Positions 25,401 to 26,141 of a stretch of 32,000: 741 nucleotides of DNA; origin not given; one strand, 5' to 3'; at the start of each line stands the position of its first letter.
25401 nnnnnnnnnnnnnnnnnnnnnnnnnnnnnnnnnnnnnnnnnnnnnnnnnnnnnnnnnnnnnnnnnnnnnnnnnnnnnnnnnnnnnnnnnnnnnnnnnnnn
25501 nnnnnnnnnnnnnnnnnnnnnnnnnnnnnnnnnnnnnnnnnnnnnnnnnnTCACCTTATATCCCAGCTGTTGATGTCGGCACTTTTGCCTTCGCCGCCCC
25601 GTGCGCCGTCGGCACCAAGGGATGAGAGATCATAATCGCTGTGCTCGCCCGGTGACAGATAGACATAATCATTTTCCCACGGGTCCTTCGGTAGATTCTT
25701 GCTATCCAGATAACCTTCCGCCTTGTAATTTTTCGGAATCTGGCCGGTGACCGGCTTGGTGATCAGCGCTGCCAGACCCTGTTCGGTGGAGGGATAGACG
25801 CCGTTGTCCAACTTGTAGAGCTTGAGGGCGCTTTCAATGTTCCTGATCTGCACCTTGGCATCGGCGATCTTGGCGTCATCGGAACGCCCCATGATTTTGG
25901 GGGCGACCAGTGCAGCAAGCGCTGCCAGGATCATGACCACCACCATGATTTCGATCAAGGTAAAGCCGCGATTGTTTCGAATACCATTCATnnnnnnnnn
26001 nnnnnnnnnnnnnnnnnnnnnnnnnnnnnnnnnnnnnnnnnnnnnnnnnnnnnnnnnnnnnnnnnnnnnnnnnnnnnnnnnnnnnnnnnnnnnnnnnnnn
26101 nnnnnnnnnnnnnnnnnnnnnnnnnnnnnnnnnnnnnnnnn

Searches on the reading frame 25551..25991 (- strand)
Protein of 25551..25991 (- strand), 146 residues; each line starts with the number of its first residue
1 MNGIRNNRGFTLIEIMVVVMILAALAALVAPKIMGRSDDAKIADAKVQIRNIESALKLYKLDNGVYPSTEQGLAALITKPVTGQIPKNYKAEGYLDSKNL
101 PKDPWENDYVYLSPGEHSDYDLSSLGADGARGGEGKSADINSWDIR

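Call 20: find_encoding_contigs(protein=window:25551-25991:-, flank=3000, max_places=10)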
Protein window:25551-25991:- (146 aa): 7 contigs read that carry it; 7 places shown.
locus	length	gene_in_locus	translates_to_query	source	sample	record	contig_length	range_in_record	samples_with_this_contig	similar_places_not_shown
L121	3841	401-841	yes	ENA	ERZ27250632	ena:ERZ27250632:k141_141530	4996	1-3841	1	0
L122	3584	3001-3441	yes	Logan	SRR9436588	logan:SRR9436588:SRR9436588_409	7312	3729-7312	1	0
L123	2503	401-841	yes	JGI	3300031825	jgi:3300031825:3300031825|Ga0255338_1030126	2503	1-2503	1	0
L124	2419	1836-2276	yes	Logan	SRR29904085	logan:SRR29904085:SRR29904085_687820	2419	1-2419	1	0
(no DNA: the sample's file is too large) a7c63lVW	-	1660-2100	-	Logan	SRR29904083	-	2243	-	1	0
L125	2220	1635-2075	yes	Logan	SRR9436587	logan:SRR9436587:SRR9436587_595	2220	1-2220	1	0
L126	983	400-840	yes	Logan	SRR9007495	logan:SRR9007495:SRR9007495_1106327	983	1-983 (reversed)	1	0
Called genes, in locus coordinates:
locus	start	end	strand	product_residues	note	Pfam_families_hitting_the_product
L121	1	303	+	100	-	?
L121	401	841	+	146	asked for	PF07963:N_methyl, PF08334:T2SSG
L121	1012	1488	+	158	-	-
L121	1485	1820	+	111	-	-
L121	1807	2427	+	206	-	PF07963:N_methyl, PF11612:T2SSJ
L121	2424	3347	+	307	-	PF21687:T2SSK_1st, PF03934:T2SSK, PF12836:HHH_3 (weak)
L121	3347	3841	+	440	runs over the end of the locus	PF05134:T2SSL (weak), PF12693:GspL_C (weak)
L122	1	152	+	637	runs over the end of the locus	PF21305:type_II_gspD_N0, PF03958:Secretin_N, PF00263:Secretin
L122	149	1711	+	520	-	PF05157:MshEN, PF00437:T2SSE, PF25199:nSTAND_NTPase5 (faint)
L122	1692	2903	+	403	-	PF28597:T2SSF_N, PF00482:T2SSF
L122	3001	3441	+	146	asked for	PF07963:N_methyl, PF08334:T2SSG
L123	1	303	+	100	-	?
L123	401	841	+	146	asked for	PF07963:N_methyl, PF08334:T2SSG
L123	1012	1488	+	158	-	-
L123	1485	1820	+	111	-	-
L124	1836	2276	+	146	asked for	PF07963:N_methyl, PF08334:T2SSG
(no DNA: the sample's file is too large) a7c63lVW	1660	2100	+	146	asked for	PF07963:N_methyl, PF08334:T2SSG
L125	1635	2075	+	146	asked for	PF07963:N_methyl, PF08334:T2SSG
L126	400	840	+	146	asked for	PF07963:N_methyl, PF08334:T2SSG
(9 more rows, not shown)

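Call 58: search_protein_families(library=ncbifam, proteins=[window:25551-25991:-], max_evalue=0.01)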
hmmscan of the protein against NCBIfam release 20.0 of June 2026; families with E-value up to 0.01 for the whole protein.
window:25551-25991:- (146 aa): 9 families
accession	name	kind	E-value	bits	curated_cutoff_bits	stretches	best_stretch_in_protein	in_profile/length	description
TIGR01710.1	typeII_sec_gspG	equivalog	1.8e-51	173.7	88.85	1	8-144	1-134/134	type II secretion system major pseudopilin GspG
NF040999.1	pilin_ComGC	equivalog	3.2e-09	36.9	75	1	8-71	2-65/84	competence type IV pilus major pilin ComGC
NF007862.0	PRK10574.1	equivalog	7.1e-08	32.7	138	1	6-78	3-75/145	prepilin peptidase-dependent pilin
NF041775.1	typeIV_PilA_Myxo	equivalog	1.1e-07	32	400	1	6-59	9-62/214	type IV pilin protein PilA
TIGR02532.1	IV_pilin_GFxxxE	domain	1.3e-07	31.2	16.3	1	8-30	2-24/24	prepilin-type N-terminal cleavage/methylation domain-containing protein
TIGR01708.2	typeII_sec_gspH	equivalog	2.3e-06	27.7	80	1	8-57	2-48/169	type II secretion system minor pseudopilin GspH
NF041013.1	T4P_ComGE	equivalog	4.9e-06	26.5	49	1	5-67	1-64/83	competence type IV pilus minor pilin ComGE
NF007800.0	PRK10506.1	equivalog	0.0013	18.6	158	1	4-50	5-51/163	prepilin peptidase-dependent protein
TIGR02596.1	TIGR02596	subfamily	0.0029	17.7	70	1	10-35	1-26/196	Verru_Chthon cassette protein D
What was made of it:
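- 25551..25991 (-): gspG, the major pseudopilin gene. Stop codon TGA at 25553-25551. Strong Shine-Dalgarno AAGGAG 7 nt before the ATG. NCBIfam TIGR01710 GspG at 173.7 bits, above the 88.85 cut-off (call 58).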
